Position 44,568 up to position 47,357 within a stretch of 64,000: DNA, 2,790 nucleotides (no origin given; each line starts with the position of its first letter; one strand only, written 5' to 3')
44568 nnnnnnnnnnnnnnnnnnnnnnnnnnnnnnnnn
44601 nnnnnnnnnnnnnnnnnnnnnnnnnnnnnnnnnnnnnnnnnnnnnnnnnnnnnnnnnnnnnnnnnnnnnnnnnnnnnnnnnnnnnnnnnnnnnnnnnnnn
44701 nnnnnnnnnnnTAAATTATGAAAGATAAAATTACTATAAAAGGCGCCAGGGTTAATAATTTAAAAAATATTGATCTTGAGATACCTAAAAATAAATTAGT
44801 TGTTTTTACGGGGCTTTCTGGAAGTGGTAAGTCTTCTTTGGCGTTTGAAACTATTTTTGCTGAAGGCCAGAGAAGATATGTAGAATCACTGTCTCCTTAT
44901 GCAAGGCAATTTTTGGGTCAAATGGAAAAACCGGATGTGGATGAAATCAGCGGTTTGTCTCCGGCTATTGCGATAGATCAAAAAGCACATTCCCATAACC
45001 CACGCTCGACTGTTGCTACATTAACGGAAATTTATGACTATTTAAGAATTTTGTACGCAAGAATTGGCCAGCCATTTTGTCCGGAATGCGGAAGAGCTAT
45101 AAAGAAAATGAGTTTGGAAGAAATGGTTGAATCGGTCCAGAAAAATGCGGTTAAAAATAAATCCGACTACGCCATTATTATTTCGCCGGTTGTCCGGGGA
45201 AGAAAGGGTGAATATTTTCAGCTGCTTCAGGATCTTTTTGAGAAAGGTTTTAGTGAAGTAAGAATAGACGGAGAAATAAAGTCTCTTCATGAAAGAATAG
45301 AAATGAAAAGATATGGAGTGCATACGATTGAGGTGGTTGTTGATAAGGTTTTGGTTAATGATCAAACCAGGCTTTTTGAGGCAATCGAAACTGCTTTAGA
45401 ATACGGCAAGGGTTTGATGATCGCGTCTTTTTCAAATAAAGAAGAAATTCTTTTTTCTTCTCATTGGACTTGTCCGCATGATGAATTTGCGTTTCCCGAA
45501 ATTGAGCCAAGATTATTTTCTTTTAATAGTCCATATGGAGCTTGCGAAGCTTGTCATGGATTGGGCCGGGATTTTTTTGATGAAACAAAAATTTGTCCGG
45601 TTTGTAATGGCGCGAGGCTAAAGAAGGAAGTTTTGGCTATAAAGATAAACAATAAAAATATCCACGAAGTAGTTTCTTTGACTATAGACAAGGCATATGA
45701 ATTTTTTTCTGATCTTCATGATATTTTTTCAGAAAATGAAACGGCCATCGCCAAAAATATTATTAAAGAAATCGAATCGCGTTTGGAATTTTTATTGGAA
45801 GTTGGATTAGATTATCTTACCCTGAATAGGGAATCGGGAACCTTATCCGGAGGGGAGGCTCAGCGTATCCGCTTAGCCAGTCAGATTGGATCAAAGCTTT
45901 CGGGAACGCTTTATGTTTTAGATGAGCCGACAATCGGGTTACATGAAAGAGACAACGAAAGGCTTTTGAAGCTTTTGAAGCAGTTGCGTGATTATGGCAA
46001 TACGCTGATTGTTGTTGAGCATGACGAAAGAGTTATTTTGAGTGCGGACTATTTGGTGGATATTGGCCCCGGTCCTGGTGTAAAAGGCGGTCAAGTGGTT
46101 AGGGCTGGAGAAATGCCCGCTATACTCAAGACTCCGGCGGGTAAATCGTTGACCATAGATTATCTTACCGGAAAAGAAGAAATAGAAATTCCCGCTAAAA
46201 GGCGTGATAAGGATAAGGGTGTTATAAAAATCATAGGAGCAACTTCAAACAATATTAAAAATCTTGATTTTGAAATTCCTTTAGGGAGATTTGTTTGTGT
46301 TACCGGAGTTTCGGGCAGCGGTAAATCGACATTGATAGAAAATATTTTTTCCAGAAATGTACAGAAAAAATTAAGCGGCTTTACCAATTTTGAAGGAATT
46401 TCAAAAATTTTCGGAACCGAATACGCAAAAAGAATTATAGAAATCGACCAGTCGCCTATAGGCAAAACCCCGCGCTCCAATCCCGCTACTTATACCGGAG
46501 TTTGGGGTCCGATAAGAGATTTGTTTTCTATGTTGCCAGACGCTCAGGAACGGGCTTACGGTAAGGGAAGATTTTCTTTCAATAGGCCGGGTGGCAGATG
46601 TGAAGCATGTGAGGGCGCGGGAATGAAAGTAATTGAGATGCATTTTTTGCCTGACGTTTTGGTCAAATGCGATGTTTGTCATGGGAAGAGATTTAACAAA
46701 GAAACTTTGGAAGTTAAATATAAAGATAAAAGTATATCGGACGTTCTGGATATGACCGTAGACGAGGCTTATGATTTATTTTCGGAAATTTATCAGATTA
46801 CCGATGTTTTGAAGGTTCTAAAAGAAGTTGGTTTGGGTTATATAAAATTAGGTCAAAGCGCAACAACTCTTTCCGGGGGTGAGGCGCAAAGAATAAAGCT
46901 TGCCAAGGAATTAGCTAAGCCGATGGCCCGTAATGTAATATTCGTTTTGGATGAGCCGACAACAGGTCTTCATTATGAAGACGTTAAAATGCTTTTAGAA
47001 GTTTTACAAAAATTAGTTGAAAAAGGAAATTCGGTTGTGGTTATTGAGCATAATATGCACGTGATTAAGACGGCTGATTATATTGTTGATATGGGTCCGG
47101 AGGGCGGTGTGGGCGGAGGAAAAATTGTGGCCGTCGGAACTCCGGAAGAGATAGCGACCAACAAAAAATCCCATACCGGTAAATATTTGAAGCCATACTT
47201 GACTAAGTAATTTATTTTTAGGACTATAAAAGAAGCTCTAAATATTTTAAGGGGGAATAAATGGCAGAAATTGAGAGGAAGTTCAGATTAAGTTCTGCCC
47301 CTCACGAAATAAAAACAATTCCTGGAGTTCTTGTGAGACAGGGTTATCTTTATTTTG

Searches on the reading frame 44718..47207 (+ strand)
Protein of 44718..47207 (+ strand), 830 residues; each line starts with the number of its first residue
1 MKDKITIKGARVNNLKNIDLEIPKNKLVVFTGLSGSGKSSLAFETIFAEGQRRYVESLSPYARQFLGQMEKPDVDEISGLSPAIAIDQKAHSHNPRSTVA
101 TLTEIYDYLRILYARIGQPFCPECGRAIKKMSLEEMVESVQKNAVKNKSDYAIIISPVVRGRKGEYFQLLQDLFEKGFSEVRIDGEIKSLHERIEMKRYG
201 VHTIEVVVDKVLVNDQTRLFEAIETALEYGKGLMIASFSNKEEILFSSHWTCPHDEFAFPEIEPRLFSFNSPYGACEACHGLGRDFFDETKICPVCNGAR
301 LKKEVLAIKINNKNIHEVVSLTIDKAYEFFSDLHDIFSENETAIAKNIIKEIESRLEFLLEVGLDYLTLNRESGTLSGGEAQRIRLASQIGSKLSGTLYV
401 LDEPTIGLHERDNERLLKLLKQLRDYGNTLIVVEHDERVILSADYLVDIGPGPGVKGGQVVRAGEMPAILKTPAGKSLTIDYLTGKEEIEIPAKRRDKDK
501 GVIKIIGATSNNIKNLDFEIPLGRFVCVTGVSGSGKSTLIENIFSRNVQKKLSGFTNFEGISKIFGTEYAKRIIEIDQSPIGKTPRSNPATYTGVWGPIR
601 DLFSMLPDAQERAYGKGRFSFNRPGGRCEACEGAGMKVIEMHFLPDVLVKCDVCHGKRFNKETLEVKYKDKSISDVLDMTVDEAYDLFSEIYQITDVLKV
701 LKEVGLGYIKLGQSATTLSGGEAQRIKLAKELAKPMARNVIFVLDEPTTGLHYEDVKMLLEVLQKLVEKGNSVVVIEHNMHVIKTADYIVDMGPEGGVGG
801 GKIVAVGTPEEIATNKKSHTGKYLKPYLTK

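Call 66: search_protein_families(library=pfam, proteins=[window:44718-47207:+], max_evalue=0.00001)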
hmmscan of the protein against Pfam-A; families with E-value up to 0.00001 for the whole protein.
window:44718-47207:+ (830 aa): 8 families
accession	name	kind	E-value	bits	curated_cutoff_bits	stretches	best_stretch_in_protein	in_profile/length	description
PF17760.6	UvrA_inter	-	2.8e-25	88.7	23.3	1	132-237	2-106/109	UvrA interaction domain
PF00005.33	ABC_tran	-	5.5e-24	85.8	25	0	679-749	74-137/137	ABC transporter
PF02463.25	SMC_N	-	1.9e-12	47.5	40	0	126-449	54-211/220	RecF/RecN/SMC N terminal domain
PF13304.12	AAA_21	-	4.3e-08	34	27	0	379-433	241-296/304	AAA domain, putative AbiEii toxin, Type IV TA system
PF13191.12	AAA_16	-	2.5e-07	31.8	32.6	0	523-550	24-51/167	AAA ATPase domain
PF03193.22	RsgA_GTPase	-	5.8e-07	29.9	30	0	494-549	78-132/174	RsgA GTPase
PF13555.12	AAA_29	-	6.5e-07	29.5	27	0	521-541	20-40/61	P-loop containing region of AAA domain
PF13175.12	AAA_15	-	3e-06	27.6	32.1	0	732-782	322-373/374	AAA ATPase domain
